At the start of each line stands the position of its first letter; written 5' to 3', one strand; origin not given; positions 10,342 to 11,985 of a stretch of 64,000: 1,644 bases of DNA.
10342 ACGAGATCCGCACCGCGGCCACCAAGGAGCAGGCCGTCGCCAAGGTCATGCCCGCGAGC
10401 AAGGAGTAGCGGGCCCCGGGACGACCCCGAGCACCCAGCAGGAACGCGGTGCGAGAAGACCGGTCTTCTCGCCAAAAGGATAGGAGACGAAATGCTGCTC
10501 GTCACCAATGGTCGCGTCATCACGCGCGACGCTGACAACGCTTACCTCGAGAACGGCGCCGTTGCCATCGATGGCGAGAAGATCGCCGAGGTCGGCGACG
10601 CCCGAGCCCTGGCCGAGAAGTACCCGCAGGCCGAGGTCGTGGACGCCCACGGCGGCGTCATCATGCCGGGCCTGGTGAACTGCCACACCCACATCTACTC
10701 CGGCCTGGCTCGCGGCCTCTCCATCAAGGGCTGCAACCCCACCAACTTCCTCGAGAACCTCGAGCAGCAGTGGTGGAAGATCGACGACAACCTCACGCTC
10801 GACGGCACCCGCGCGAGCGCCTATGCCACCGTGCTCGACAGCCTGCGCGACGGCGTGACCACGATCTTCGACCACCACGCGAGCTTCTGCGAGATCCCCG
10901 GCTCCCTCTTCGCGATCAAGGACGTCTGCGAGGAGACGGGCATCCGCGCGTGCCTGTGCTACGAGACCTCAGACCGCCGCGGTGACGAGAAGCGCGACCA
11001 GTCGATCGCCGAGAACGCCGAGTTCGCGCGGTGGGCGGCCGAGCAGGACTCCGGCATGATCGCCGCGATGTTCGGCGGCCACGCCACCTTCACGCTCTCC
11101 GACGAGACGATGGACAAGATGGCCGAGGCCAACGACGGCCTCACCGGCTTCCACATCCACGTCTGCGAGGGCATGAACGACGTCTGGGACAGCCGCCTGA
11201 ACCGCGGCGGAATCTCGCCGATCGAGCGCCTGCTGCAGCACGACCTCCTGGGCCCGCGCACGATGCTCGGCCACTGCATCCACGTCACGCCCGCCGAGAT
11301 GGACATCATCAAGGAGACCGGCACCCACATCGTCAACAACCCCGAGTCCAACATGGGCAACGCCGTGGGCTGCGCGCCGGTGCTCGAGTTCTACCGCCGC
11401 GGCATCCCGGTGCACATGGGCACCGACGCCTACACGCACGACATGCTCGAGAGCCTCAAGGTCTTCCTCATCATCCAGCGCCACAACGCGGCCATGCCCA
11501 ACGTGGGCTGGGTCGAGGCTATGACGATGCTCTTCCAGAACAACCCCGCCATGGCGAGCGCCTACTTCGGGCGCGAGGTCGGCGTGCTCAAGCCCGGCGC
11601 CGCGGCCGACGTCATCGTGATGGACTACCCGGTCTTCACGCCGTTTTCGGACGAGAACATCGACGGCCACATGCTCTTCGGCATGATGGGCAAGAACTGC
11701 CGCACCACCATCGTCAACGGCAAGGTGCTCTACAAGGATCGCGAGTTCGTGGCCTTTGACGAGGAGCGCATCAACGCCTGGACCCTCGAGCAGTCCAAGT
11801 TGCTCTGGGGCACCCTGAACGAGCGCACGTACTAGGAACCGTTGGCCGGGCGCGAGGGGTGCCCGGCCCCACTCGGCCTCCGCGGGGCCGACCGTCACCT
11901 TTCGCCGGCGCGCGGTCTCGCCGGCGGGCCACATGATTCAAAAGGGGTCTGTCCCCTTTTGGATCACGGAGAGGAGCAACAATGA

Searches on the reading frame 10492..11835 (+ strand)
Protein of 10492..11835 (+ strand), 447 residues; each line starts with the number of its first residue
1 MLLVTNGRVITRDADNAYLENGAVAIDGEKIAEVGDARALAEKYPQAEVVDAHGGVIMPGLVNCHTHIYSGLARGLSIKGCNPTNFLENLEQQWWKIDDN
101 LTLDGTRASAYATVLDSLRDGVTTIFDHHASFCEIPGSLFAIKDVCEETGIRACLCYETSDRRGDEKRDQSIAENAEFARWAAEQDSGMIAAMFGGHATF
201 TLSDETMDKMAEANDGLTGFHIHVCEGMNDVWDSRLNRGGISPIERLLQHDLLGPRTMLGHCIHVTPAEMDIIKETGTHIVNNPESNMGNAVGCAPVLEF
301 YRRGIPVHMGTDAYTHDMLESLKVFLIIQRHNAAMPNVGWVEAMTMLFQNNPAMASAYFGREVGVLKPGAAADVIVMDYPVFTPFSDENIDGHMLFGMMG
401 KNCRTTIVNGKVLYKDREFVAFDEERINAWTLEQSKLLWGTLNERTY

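Call 9: search_protein_families(library=pfam, proteins=[window:10492-11835:+])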
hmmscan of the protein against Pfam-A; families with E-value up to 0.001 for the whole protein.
window:10492-11835:+ (447 aa): 3 families
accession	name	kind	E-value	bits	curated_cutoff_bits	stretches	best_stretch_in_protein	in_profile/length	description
PF01979.26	Amidohydro_1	-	4.8e-38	131.7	25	1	56-412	1-344/345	Amidohydrolase family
PF07969.17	Amidohydro_3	-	2.2e-10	41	29.7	1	48-77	1-32/472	Amidohydrolase family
PF22039.1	HUTI_composite_bact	-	1.5e-08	34.5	25.5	1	22-47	1-26/26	Imidazolonepropionase-like composite domain, bacteria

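Call 76: search_protein_families(library=ncbifam, proteins=[window:10492-11835:+], max_evalue=1e-10)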
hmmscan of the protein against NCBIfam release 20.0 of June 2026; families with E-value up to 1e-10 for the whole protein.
window:10492-11835:+ (447 aa): 24 families
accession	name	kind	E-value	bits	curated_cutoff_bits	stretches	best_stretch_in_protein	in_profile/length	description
NF005540.0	PRK07203.1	equivalog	1.2e-186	620.7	444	1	1-443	1-443/444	putative aminohydrolase SsnA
TIGR03314.1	Se_ssnA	subfamily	1.9e-160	534.5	455.5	1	2-441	1-440/441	putative selenium metabolism protein SsnA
NF004701.0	PRK06038.1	equivalog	1.4e-66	225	609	1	2-427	6-415/432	N-ethylammeline chlorohydrolase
NF006252.0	PRK08393.1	equivalog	8.2e-51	173.3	617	1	2-428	3-413/424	N-ethylammeline chlorohydrolase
NF005557.0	PRK07228.1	equivalog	4e-49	167.5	522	1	2-429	3-428/445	5'-deoxyadenosine deaminase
NF006549.0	PRK09045.1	equivalog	4.5e-48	164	540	1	3-430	11-431/444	TRZ/ATZ family hydrolase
NF004995.0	PRK06380.1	subfamily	3.5e-45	154.8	567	1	3-427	4-412/418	metal-dependent hydrolase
NF006055.0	PRK08203.1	equivalog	2.7e-43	148.2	532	1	3-432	8-444/455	8-oxoguanine deaminase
NF012037.0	PRK15493.1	equivalog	7.6e-36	123.8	779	1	6-427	7-422/435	bifunctional S-methyl-5'-thioadenosine deaminase/S-adenosylhomocysteine deaminase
NF006056.0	PRK08204.1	subfamily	9e-34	117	391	1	3-433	6-435/449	hypothetical protein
NF009059.0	PRK12393.1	equivalog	1.4e-29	103.2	543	1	12-429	19-446/460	amidohydrolase family protein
NF004801.0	PRK06151.1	subfamily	1.4e-27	96.7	416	1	12-447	15-471/491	chlorohydrolase family protein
TIGR02022.1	hutF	equivalog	3.6e-26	91.9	413.05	1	16-422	8-439/455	formimidoylglutamate deiminase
NF006681.0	PRK09229.1-2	equivalog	2.8e-25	88.9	362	1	23-419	23-430/451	formimidoylglutamate deiminase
NF006679.0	PRK09228.1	subfamily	3.6e-25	88.6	351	1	12-380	22-388/433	guanine deaminase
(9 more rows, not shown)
